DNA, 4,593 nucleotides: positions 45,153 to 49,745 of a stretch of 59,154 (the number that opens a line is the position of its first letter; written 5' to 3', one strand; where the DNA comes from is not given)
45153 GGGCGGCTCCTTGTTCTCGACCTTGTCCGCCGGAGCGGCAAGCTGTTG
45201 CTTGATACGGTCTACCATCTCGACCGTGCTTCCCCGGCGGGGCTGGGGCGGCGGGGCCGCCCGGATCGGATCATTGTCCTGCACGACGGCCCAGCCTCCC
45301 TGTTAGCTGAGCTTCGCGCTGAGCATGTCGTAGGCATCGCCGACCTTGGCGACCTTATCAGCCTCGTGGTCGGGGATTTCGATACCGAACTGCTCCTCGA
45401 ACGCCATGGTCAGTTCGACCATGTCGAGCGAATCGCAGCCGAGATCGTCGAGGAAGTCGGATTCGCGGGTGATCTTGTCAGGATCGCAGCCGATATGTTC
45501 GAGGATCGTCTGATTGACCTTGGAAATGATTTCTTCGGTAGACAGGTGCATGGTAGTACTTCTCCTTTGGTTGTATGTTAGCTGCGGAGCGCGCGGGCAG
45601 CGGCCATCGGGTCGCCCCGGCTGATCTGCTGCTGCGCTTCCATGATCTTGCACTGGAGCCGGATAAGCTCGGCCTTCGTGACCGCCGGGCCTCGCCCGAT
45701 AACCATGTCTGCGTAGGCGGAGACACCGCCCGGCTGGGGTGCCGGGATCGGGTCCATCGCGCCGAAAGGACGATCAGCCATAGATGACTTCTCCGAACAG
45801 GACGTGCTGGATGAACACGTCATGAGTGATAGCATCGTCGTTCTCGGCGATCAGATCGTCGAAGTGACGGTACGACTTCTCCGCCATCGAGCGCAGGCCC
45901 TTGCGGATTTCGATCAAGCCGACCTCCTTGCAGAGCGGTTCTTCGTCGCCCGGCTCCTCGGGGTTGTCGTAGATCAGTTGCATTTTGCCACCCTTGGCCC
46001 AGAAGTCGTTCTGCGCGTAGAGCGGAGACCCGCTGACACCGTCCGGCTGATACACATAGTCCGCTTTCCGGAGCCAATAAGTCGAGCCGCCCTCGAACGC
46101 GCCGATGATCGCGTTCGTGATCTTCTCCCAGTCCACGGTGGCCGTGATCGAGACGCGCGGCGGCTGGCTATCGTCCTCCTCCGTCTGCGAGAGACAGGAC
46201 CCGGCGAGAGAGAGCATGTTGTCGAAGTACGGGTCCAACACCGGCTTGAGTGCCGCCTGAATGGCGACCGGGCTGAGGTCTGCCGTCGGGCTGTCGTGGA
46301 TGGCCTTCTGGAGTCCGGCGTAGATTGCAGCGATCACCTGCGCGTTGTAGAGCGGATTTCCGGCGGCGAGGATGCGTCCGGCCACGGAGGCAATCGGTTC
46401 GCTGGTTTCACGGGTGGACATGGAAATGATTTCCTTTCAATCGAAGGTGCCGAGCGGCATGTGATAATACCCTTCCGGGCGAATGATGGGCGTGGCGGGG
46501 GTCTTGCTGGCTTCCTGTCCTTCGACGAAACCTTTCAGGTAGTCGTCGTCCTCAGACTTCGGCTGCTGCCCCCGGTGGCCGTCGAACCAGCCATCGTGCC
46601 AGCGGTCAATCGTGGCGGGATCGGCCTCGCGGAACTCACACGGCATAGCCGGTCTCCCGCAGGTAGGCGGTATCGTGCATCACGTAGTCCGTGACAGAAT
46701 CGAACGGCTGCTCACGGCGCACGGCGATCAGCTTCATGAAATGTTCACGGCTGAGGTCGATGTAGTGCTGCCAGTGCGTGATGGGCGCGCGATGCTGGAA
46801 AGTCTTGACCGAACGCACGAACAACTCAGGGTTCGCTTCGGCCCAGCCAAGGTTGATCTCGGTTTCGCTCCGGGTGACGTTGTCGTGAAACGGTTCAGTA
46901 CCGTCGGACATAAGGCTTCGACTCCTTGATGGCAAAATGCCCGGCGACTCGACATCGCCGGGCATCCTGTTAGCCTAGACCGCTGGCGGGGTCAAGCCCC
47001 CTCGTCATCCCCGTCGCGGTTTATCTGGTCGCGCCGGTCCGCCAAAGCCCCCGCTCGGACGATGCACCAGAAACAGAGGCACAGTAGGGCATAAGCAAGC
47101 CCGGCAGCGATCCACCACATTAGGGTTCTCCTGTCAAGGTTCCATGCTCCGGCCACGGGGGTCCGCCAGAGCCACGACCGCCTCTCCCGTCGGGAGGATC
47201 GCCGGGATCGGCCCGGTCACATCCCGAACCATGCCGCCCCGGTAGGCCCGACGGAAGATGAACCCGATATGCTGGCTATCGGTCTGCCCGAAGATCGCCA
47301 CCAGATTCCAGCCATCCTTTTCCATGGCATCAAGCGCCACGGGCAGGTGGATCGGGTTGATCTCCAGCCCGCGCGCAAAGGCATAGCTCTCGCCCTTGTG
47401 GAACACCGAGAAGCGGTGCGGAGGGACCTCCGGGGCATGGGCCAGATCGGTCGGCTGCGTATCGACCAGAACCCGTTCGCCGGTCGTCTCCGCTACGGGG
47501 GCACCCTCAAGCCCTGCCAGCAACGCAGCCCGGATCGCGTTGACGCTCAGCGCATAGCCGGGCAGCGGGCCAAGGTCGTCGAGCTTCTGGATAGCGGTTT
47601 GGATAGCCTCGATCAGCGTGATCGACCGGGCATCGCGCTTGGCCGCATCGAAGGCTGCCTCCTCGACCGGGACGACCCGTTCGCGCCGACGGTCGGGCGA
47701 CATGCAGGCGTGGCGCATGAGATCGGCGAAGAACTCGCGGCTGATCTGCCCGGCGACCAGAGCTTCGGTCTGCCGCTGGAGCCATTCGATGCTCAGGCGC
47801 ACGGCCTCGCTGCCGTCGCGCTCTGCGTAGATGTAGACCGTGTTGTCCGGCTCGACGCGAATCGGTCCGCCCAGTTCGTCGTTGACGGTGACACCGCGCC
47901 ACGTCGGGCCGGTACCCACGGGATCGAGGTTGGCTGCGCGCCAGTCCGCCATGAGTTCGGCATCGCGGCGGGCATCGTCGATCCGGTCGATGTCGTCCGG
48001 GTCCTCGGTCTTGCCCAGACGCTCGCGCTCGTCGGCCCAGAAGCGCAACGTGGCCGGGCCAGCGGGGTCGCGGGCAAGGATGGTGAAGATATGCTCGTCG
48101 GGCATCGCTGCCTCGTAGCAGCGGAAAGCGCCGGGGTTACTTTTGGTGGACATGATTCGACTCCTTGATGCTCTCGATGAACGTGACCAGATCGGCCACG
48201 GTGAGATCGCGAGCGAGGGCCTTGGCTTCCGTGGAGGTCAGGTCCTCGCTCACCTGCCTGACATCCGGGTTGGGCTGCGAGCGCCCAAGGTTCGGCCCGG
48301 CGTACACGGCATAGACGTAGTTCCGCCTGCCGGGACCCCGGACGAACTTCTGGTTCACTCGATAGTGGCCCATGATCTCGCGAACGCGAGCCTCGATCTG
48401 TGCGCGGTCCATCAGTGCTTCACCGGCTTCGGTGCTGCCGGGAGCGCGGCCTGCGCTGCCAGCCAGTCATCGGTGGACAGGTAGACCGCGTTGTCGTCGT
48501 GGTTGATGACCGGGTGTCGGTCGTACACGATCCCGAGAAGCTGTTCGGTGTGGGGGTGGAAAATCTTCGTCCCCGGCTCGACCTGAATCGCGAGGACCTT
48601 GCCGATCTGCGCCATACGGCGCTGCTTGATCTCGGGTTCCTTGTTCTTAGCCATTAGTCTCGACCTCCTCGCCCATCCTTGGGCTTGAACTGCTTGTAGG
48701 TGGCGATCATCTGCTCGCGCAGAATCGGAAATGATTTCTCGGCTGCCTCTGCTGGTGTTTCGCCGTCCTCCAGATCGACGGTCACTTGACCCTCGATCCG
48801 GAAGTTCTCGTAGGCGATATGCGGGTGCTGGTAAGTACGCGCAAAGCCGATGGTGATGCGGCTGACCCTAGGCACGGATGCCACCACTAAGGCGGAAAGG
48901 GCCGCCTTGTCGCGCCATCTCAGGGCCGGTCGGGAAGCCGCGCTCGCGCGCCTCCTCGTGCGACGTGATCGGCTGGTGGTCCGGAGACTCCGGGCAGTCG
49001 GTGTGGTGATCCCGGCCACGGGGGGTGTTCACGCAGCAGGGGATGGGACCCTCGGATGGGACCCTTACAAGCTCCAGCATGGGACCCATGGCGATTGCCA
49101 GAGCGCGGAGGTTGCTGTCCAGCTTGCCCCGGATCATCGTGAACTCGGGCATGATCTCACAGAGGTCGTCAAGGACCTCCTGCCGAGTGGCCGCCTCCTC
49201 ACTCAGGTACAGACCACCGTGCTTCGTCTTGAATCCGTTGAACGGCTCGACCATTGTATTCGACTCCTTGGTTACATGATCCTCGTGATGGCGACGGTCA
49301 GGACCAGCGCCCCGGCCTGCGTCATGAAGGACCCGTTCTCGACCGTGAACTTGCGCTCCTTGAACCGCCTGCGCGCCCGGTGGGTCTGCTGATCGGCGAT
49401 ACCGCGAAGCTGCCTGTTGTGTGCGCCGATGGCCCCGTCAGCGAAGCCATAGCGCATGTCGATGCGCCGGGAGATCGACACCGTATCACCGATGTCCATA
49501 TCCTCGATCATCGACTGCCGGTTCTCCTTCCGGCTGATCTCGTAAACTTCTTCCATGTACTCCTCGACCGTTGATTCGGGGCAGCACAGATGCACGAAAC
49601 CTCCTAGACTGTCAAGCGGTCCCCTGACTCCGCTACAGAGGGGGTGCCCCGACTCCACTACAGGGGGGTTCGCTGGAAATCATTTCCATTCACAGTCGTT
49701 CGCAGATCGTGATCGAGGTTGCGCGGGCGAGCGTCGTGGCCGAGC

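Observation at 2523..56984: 22 perfect copies of an AT-rich palindrome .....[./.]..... (mostly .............) dispersed through a high-GC genome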

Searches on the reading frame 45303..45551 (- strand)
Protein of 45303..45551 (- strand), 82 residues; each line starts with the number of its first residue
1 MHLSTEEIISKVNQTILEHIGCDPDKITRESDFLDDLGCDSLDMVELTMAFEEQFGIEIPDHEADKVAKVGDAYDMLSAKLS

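Call 24: search_protein_families(library=pfam, proteins=[window:45303-45551:-], max_evalue=0.01)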
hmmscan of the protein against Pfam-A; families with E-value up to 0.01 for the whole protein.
window:45303-45551:- (82 aa): 2 families
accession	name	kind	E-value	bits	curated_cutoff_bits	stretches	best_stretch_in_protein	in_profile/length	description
PF00550.31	PP-binding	-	3.1e-11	43.8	20.8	1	14-73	5-63/67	Phosphopantetheine attachment site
PF23297.2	ACP_SdgA_C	-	0.00039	20.9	27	1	4-59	7-61/95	Highly reducing polyketide synthase sdgA, C-terminal ACP domain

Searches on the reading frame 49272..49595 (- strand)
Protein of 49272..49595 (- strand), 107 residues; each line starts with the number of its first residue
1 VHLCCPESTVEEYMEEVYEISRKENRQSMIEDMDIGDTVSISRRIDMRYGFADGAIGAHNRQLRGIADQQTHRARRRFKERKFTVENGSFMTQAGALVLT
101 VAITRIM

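Call 25: search_protein_families(library=pfam, proteins=[window:49272-49595:-], max_evalue=0.01)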
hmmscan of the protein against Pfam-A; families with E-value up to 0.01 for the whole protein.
window:49272-49595:- (107 aa): 1 family
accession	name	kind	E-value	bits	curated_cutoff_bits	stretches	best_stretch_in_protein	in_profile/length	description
PF24582.1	DUF7609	-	6.1e-12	46.1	27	1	28-106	5-84/85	Domain of unknown function (DUF7609)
